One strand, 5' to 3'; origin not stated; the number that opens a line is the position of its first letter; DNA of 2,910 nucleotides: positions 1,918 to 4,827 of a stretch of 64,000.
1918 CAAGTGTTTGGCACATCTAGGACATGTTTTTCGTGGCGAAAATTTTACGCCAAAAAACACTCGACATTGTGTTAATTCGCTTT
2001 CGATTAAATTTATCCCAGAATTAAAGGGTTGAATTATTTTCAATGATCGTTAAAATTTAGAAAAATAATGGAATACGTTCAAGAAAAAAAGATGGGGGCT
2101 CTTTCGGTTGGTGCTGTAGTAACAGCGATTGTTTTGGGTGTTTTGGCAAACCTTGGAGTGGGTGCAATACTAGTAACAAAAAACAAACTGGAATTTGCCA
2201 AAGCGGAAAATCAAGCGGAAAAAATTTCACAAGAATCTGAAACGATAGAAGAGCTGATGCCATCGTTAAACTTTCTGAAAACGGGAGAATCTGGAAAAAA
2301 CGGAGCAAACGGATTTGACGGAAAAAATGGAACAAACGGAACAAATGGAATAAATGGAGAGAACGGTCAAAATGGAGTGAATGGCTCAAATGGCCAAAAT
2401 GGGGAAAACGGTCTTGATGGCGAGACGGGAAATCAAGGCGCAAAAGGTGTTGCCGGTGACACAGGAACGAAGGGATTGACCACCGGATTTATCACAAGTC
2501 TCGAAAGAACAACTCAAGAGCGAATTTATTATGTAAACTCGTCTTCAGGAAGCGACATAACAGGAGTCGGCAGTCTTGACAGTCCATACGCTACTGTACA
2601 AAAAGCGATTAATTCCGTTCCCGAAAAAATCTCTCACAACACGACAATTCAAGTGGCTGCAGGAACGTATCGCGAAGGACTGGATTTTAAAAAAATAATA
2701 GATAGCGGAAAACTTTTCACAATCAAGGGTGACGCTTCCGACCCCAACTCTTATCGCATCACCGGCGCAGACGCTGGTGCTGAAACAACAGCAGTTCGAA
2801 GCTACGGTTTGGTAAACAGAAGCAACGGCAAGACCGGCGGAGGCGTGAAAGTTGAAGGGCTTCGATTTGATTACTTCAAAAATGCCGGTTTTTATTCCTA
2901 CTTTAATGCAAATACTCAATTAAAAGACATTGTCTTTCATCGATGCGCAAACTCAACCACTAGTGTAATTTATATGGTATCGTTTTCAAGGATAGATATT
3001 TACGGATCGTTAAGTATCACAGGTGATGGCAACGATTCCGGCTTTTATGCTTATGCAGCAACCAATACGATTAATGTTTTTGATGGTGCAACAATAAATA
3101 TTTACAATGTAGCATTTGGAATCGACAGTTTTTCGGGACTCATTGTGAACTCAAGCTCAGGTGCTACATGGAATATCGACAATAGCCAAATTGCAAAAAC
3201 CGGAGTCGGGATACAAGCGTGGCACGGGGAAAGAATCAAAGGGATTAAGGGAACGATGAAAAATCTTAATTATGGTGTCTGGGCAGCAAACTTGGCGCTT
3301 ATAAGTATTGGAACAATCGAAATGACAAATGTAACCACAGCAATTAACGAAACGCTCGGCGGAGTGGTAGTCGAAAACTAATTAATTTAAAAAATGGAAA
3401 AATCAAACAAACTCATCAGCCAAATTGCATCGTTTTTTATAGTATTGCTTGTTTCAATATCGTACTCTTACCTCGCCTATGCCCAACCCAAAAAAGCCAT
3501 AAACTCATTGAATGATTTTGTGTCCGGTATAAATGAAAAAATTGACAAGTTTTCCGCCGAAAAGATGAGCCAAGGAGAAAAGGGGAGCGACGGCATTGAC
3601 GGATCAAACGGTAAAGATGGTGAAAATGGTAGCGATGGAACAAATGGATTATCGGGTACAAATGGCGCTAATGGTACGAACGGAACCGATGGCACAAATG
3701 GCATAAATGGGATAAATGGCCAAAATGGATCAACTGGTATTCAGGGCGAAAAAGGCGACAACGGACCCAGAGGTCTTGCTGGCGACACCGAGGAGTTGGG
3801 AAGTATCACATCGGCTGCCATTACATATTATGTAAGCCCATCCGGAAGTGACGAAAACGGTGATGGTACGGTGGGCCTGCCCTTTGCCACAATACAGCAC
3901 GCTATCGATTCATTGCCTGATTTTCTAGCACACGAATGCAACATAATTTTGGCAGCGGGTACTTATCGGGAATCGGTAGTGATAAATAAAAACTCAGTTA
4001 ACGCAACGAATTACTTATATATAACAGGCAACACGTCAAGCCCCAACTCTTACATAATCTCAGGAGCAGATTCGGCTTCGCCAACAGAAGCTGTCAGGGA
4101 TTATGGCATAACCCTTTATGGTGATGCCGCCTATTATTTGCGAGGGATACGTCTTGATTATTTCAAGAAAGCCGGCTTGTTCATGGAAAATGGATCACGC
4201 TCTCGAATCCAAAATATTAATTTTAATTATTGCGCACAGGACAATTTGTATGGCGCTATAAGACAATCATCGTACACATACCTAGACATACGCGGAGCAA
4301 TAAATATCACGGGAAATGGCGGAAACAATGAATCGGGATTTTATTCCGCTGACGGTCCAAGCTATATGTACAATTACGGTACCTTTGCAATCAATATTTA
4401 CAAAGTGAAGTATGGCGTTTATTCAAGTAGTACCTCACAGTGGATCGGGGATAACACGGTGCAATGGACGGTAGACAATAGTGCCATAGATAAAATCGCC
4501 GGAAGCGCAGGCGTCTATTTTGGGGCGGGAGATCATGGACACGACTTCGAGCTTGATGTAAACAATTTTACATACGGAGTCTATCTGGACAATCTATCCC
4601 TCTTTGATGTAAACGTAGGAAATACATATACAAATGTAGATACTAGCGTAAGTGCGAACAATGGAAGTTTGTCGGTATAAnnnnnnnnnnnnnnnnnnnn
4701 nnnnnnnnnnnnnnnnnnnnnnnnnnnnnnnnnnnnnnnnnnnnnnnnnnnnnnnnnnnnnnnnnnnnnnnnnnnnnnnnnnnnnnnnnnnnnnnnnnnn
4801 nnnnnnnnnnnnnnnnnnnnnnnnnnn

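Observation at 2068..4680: Tandem pair of collagen-like (G-X-Y) stalk / beta-helix head proteins inserted between msrB and msrA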

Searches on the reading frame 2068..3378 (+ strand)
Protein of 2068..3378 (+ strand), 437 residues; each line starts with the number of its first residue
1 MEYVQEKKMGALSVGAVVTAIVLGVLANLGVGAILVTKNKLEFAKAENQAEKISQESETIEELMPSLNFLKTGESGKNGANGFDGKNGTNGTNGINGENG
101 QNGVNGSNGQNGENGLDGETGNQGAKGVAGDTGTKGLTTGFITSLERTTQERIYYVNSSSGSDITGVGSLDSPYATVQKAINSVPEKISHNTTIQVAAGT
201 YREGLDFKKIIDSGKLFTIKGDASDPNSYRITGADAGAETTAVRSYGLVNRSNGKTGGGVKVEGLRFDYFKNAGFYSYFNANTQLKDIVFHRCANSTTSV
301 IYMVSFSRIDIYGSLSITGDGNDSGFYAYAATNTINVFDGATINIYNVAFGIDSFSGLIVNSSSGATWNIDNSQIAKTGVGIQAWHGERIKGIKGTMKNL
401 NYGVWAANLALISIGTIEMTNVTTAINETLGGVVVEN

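Call 3: search_protein_families(library=pfam, proteins=[window:2068-3378:+], max_evalue=1)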
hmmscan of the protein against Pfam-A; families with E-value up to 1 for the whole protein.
window:2068-3378:+ (437 aa): 2 families
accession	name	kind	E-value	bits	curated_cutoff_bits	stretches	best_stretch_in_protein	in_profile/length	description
PF01391.23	Collagen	-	1e-09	38.5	27.2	1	72-127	3-58/60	Collagen triple helix repeat (20 copies)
PF01095.25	Pectinesterase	-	0.0014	17.9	27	1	173-225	11-60/298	Pectinesterase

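Call 25: search_protein_families(library=ncbifam, proteins=[window:2068-3378:+], max_evalue=1)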
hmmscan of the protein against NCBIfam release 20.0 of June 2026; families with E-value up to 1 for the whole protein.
window:2068-3378:+ (437 aa): 4 families
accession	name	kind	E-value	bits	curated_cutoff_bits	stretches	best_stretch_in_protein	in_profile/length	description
NF038329.2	gly_rich_SclB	equivalog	9e-11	41.3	325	1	73-135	268-330/442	LPXTG-anchored collagen-like adhesin Scl2/SclB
NF046116.1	adhesin_Lcl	equivalog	1.4e-10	40.3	500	1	41-137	20-118/431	collagen-like adhesin Lcl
NF038330.1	adhesin_SclA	exception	5.5e-10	39.4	400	1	73-136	114-177/405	LPXTG-anchored collagen-like adhesin Scl1/SclA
NF038313.3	HisXaaSer_A4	exception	0.00074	20.3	55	1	42-112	20-91/93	His-Xaa-Ser repeat protein HxsA4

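Call 76: predict_structure(alignment_id=A4)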
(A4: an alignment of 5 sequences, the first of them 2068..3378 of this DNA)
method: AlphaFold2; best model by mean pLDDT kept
length: 437 residues; sequences in the alignment: 5
mean_pLDDT: 70.1   pTM: 0.64
mean pLDDT of the five models: 70.1, 69.7, 68.4, 65.8, 55.6
residues with pLDDT >= 90: 135; 70-90: 125; 50-70: 57; < 50: 120
segments of 3 or more residues with pLDDT < 50: 1-10, 42-44, 46-149
pLDDT, mean of each block of 10 residues (from residue 1): 44 59 69 58 48 43 37 28 27 27 26 27 30 30 36 71 55 73 81 86 87 86 88 84 88 73 93 88 94 71 91 94 89 93 96 91 95 94 91 95 92 91 92 79
secondary structure, 60 per line:
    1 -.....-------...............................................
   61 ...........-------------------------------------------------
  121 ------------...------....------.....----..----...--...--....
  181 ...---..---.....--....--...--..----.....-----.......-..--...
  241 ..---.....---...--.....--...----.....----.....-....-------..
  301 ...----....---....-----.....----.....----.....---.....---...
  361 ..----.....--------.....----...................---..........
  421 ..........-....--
elements in order: H2-6 H14-71 E133-135 E142-145 E152-156 E167-169 E172-174 H177-183 E192-196 E199-202 E205-207 E216-220 E229-232 E238-242 E246-250 E259-263 E266-268 E273-277 E282-286 E288-291 E299-303 E308-311 E315-318 E324-328 E333-337 E342-346 E350-354 E358-362 E367-371 E380-384 E389-407 E411-430 E432-435

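Call 78: fold_search(model_id=the predicted structure, library=pdb)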
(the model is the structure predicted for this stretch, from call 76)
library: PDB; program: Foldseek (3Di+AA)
matches with E <= 10: 265; with E <= 0.001: 0
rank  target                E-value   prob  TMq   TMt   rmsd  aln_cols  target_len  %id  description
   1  5c1c                  4.9e-03  1.00  0.30  0.42  11.2       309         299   16  Crystal Structure of the Pectin Methylesterase from Aspergillus niger in Deglycosylated Form (released 2015-07-01)
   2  4pmh                  1.3e-02  0.99  0.27  0.31  11.6       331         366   14  The structure of rice weevil pectin methyl esterase (released 2014-11-12)
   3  3grh                  1.7e-02  1.00  0.30  0.33   9.2       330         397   11  Crystal structure of escherichia coli ybhc (released 2009-04-07)
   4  7o7a_A                2.1e-02  0.93  0.26  0.27  11.4       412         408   10  Structure of the PL6 family alginate lyase Pedsa0632 from Pseudopedobacter saltans (released 2021-07-28)
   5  2pyh_B                2.4e-02  0.69  0.23  0.25  13.4       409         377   16  Azotobacter vinelandii Mannuronan C-5 epimerase AlgE4 A-module complexed with mannuronan trisaccharide (released 2008-05-27)
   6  6k0p_A                2.6e-02  0.51  0.19  0.16  14.5       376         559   10  Catalytic domain of GH87 alpha-1,3-glucanase D1045A in complex with nigerose (released 2019-12-25)
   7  6k0s_A                2.9e-02  0.72  0.23  0.19  12.0       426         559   10  Catalytic domain of GH87 alpha-1,3-glucanase D1069A in complex with nigerose (released 2019-12-25)
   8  8ikw_B                3.5e-02  0.90  0.24  0.30  12.9       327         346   12  A complex structure of PGIP-PG (released 2024-02-07)
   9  1xg2_A                4.4e-02  0.98  0.27  0.36  10.9       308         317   11  Crystal structure of the complex between pectin methylesterase and its inhibitor protein (released 2005-03-22)
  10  7o7a_B                4.6e-02  0.89  0.24  0.26  11.8       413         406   10  Structure of the PL6 family alginate lyase Pedsa0632 from Pseudopedobacter saltans (released 2021-07-28)
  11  5lw3                  4.8e-02  0.47  0.21  0.23  12.3       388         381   13  Azotobacter vinelandii Mannuronan C-5 epimerase AlgE6 A-module (released 2017-10-25)
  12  7o84_B                5.3e-02  0.84  0.25  0.27  11.4       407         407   10  Structure of the PL6 family alginate lyase Pedsa0632 from Pseudopedobacter saltans in complex with substrate (released 2021-07-28)
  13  1ru4                  5.6e-02  0.98  0.34  0.36   9.4       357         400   13  Crystal structure of pectate lyase Pel9A (released 2004-04-13)
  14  1gq8                  5.8e-02  0.90  0.28  0.36  11.4       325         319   14  Pectin methylesterase from Carrot (released 2002-04-18)
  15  6kve                  5.8e-02  0.72  0.24  0.29  11.8       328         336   13  Crystal structure of a GH28 endo-polygalacturonase from Talaromyces leycettanus JCM 12802 (released 2020-09-09)
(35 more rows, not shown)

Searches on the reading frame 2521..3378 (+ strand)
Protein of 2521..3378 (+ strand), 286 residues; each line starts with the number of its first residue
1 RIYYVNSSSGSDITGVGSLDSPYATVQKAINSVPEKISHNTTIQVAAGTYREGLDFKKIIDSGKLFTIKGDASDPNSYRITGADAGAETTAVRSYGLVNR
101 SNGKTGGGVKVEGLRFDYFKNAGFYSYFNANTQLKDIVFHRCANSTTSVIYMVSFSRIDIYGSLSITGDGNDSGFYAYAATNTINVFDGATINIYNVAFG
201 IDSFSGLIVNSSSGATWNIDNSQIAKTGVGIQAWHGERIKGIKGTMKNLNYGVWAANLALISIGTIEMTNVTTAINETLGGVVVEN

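Call 11: find_homologous_proteins(query=window:2530-3378:+, max_evalue=0.001)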
Query window:2530-3378:+ (283 aa): 1 proteins with E <= 0.001 among 1336 candidates.
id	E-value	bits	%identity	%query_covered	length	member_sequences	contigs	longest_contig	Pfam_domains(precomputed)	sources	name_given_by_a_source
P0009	1.5e-177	607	100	100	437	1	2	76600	PF01391.24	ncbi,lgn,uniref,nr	ncbi:MAG: Collagen triple helix repeat (20 copies) [candidate division WS2 bacterium ADurb.Bin280]|u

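Call 24: search_protein_families(library=phrogs, proteins=[window:2521-3378:+], max_evalue=0.1)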
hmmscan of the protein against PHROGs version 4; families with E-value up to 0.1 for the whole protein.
window:2521-3378:+ (286 aa): 3 families
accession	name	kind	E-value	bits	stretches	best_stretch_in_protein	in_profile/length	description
phrog_4577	-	tail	2.5e-11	44.3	1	3-122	123-231/340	tail protein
phrog_14029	-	unknown function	7.6e-05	21.7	1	7-187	798-955/1115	-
phrog_1125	-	tail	0.043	14.1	1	7-52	300-345/412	tail fiber protein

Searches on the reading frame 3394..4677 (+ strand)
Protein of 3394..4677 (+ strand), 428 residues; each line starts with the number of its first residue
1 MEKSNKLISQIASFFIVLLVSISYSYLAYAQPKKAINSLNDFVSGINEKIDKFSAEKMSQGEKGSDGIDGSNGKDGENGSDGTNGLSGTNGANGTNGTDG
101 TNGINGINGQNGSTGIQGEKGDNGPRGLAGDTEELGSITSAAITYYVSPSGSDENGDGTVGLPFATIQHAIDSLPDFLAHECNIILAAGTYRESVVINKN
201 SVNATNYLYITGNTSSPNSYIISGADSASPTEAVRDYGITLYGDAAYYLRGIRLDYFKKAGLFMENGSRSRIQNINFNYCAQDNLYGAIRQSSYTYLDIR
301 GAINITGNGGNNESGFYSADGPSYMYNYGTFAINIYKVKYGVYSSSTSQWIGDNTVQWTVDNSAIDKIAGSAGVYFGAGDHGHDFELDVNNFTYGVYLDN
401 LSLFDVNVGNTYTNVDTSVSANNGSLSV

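Call 3: search_protein_families(library=pfam, proteins=[window:3394-4677:+], max_evalue=1)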
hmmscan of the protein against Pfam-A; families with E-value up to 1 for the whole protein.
window:3394-4677:+ (428 aa): 3 families
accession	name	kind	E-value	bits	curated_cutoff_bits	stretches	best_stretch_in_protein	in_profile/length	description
PF01391.23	Collagen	-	3e-13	49.8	27.2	2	60-115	3-58/60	Collagen triple helix repeat (20 copies)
PF01095.25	Pectinesterase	-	0.0012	18.1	27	1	164-308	12-155/298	Pectinesterase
PF10455.14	BAR_2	-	0.22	11.2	25.4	1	17-61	47-91/286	Bin/amphiphysin/Rvs domain for vesicular trafficking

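Call 25: search_protein_families(library=ncbifam, proteins=[window:3394-4677:+], max_evalue=1)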
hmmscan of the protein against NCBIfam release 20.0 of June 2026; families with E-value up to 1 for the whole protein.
window:3394-4677:+ (428 aa): 4 families
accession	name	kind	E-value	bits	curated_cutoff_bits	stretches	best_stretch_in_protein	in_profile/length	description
NF038329.2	gly_rich_SclB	equivalog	6.7e-14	51.6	325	1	38-137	95-193/442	LPXTG-anchored collagen-like adhesin Scl2/SclB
NF046116.1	adhesin_Lcl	equivalog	8.5e-14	50.9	500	1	55-137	69-151/431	collagen-like adhesin Lcl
NF038330.1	adhesin_SclA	exception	3.6e-12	46.6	400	1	40-136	93-192/405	LPXTG-anchored collagen-like adhesin Scl1/SclA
NF038313.3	HisXaaSer_A4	exception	0.00045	21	55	2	44-100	35-91/93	His-Xaa-Ser repeat protein HxsA4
